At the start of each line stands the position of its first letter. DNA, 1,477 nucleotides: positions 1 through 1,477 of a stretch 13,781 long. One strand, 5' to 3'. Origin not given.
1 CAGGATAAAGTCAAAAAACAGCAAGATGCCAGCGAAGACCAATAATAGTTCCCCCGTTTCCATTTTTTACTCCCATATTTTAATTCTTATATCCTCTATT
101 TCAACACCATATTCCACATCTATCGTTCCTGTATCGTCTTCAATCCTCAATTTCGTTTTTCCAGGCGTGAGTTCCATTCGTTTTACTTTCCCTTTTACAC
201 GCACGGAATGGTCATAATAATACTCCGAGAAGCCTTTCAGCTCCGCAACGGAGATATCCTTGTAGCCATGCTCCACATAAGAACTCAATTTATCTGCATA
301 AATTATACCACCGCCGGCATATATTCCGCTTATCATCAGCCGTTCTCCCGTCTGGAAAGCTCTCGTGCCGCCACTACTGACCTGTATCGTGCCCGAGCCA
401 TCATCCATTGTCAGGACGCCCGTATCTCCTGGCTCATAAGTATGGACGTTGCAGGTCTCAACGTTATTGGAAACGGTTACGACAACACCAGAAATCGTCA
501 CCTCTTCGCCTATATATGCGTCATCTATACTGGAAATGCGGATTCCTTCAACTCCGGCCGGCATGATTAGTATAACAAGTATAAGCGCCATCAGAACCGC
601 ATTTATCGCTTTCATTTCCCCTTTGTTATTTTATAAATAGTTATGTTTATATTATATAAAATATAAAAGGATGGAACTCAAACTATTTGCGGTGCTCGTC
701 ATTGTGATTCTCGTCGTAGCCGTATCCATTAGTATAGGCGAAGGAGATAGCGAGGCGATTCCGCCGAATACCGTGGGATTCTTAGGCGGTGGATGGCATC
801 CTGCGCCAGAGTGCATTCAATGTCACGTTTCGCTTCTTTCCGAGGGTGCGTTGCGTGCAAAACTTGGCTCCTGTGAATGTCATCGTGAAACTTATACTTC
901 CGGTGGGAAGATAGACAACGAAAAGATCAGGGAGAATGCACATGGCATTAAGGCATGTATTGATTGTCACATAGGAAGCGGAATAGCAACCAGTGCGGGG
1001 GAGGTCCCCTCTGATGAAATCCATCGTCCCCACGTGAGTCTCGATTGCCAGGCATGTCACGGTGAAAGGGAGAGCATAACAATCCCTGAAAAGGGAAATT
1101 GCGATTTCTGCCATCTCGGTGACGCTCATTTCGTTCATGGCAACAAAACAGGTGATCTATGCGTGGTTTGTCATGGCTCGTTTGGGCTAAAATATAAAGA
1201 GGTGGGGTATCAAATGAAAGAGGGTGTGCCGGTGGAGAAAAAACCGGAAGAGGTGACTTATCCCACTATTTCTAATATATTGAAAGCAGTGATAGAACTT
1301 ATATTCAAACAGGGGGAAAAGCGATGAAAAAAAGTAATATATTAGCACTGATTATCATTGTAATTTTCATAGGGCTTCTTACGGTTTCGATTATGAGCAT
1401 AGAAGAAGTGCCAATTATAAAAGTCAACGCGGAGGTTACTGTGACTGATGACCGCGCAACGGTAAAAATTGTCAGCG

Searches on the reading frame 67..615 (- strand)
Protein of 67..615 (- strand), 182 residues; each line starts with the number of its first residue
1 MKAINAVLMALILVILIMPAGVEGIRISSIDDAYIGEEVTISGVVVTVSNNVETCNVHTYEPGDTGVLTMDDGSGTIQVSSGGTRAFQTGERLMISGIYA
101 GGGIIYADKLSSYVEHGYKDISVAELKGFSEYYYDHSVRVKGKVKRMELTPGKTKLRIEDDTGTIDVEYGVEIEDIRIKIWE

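Call 6: find_encoding_contigs(protein=window:67-615:-, flank=10000, max_places=10)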
Protein window:67-615:- (182 aa): no gene with exactly this product is on record in the collection.

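Call 8: search_protein_families(library=pfam, proteins=[window:67-615:-], max_evalue=0.01)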
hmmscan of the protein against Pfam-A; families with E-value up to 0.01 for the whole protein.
window:67-615:- (182 aa): 2 families
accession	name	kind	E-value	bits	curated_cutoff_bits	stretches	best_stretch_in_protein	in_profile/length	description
PF19135.5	DUF5818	-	2.2e-05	24.3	27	0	67-111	12-55/57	Protein of unknown function (DUF5818)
PF01336.31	tRNA_anti-codon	-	0.00011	22.5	27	0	39-83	1-35/75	OB-fold nucleic acid binding domain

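Call 35: search_protein_families(library=pfam, proteins=[P0009, P0004, P0001], max_evalue=1)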
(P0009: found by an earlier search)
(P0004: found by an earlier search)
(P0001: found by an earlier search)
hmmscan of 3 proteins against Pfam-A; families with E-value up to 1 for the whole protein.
P0009 (289 aa): 4 families
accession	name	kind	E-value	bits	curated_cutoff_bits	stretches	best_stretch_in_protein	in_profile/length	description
PF03100.22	CcmE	-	4e-05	24.3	24.6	1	124-200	8-90/99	CcmE domain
PF19135.5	DUF5818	-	0.00019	21.3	27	1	67-111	12-55/57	Protein of unknown function (DUF5818)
PF01336.31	tRNA_anti-codon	-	0.00043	20.6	27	1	39-81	1-33/75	OB-fold nucleic acid binding domain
PF18914.6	DUF5666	-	0.27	12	27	0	78-109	35-58/60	Domain of unknown function (DUF5666)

P0004 (378 aa): 5 families
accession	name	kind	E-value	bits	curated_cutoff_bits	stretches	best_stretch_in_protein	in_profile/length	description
PF03100.22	CcmE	-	5.9e-05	23.8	24.6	1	124-202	8-92/99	CcmE domain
PF19135.5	DUF5818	-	0.00035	20.5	27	1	67-112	12-56/57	Protein of unknown function (DUF5818)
PF01336.31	tRNA_anti-codon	-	0.00073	19.9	27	0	39-81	1-33/75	OB-fold nucleic acid binding domain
PF16101.10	PRIMA1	-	0.046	13.9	38.6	1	217-283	56-114/158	Proline-rich membrane anchor 1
PF13229.12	Beta_helix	-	0.26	11.3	25.9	1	325-360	48-84/158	Right handed beta helix region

P0001 (182 aa): 4 families
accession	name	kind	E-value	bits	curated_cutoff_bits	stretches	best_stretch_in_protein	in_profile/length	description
PF19135.5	DUF5818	-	2.2e-05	24.3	27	1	67-111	12-55/57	Protein of unknown function (DUF5818)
PF01336.31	tRNA_anti-codon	-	0.00011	22.5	27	1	39-83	1-35/75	OB-fold nucleic acid binding domain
PF18914.6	DUF5666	-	0.06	14.1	27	0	78-109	35-58/60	Domain of unknown function (DUF5666)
PF11495.14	Regulator_TrmB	-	0.079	12.6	22.2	1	124-177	169-224/233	Archaeal transcriptional regulator TrmB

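Call 36: search_solved_structures(query=A1, max_evalue=1, show_alignments=2)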
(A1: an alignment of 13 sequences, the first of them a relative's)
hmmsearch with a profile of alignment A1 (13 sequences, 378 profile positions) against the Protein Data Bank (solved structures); distinct sequences matched with E-value up to 1: 3.
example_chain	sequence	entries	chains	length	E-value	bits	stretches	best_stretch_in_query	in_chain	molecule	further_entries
9njt_A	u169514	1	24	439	0.0051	19.3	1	157-253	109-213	Dihydrolipoyllysine-residue succinyltransferase component of 2-oxoglutarate dehydrogenase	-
3ghp_A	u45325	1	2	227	0.42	13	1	191-255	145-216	Cellulosomal scaffoldin adaptor protein B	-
6v1q_A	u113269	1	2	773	0.52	12.7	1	250-311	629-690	Two pore channel 3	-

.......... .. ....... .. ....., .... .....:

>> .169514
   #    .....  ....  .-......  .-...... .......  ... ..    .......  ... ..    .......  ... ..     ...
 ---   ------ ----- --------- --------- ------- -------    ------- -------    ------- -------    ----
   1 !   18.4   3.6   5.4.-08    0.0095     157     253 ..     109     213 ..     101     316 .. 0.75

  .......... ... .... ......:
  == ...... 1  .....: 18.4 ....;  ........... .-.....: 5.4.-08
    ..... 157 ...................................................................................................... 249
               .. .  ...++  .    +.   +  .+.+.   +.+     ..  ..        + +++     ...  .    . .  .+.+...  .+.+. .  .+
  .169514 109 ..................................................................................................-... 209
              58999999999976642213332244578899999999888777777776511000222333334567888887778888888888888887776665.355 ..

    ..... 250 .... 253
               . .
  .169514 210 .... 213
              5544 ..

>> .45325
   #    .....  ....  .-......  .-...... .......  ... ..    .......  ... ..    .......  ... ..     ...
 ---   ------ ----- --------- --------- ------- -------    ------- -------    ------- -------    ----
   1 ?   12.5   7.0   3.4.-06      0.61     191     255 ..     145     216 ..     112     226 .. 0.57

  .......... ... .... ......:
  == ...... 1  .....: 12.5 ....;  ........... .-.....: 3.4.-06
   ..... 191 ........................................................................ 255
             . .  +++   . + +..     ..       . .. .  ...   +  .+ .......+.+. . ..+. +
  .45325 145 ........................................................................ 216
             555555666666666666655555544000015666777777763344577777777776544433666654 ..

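Call 47: predict_structure(alignment_id=A2)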
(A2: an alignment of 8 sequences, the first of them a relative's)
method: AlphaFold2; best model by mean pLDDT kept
length: 289 residues; sequences in the alignment: 8
mean_pLDDT: 36.6   pTM: 0.26
mean pLDDT of the five models: 36.6, 34.3, 32.8, 32.5, 32.1
residues with pLDDT >= 90: 0; 70-90: 5; 50-70: 43; < 50: 241
segments of 3 or more residues with pLDDT < 50: 16-154, 170-248, 274-289
pLDDT, mean of each block of 10 residues (from residue 1): 58 48 25 28 27 28 32 31 25 23 24 24 27 35 42 48 53 42 37 22 25 40 42 37 38 56 69 43 32
secondary structure, 60 per line:
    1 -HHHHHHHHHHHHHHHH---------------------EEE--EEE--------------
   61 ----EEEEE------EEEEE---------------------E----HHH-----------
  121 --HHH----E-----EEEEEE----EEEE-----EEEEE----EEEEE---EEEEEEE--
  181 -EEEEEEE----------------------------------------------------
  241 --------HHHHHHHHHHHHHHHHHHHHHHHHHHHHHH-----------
elements in order: H2-17 E39-41 E44-46 E65-69 E76-80 E136-141 E146-149 E155-159 E164-168 E172-178 E182-188 H249-278

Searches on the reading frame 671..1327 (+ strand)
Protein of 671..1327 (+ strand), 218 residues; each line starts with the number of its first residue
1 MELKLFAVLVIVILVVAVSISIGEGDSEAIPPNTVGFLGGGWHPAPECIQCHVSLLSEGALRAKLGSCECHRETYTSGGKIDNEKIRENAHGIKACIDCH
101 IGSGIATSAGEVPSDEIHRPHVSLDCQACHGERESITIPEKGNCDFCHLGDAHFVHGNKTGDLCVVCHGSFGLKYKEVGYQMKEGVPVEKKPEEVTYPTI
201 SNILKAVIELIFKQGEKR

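Call 8: search_protein_families(library=pfam, proteins=[window:671-1327:+], max_evalue=0.01)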
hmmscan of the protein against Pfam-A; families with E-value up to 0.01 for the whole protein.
window:671-1327:+ (218 aa): 3 families
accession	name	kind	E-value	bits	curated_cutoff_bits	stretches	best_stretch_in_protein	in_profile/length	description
PF14522.11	Cytochrome_C7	-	5.5e-07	29.8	24.8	1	92-148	12-66/67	Cytochrome c7 and related cytochrome c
PF14537.11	Cytochrom_c3_2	-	8.6e-05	23.4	25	0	142-172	6-37/79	Cytochrome c3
PF02085.21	Cytochrom_CIII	-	0.00016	22.4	22.9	0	43-101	28-83/101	Class III cytochrome C family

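Call 33: search_protein_families(library=ncbifam, proteins=[window:671-1327:+], max_evalue=0.01)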
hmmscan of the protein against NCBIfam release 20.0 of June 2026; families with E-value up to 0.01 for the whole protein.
window:671-1327:+ (218 aa): 0 families

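Call 48: find_encoding_contigs(protein=window:671-1327:+, flank=3000, max_places=10)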
Protein window:671-1327:+ (218 aa): 3 contigs read that carry it; 3 places shown.
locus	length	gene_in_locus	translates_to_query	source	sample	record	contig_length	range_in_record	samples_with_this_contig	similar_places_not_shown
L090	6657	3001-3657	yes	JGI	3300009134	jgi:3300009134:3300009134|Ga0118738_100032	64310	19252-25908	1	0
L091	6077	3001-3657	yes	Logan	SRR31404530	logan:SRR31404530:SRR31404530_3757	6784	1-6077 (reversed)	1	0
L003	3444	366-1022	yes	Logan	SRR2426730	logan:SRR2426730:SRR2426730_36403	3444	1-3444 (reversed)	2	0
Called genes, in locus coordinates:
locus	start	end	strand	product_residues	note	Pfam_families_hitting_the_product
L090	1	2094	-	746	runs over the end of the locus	-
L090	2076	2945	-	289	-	-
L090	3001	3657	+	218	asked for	PF14522:Cytochrome_C7 (weak)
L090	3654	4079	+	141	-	-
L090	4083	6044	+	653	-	PF01578:Cytochrom_C_asm, PF16327:CcmF_C (weak)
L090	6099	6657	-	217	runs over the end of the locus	PF03264:Cytochrom_NNT, PF14522:Cytochrome_C7 (faint), PF14537:Cytochrom_c3_2 (weak)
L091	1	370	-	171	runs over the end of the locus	-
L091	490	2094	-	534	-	-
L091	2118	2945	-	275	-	-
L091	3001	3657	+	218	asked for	PF14522:Cytochrome_C7 (weak)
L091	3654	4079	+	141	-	-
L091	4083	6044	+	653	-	PF01578:Cytochrom_C_asm, PF16327:CcmF_C (weak)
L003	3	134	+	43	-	?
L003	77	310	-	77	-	-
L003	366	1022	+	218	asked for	PF14522:Cytochrome_C7 (weak)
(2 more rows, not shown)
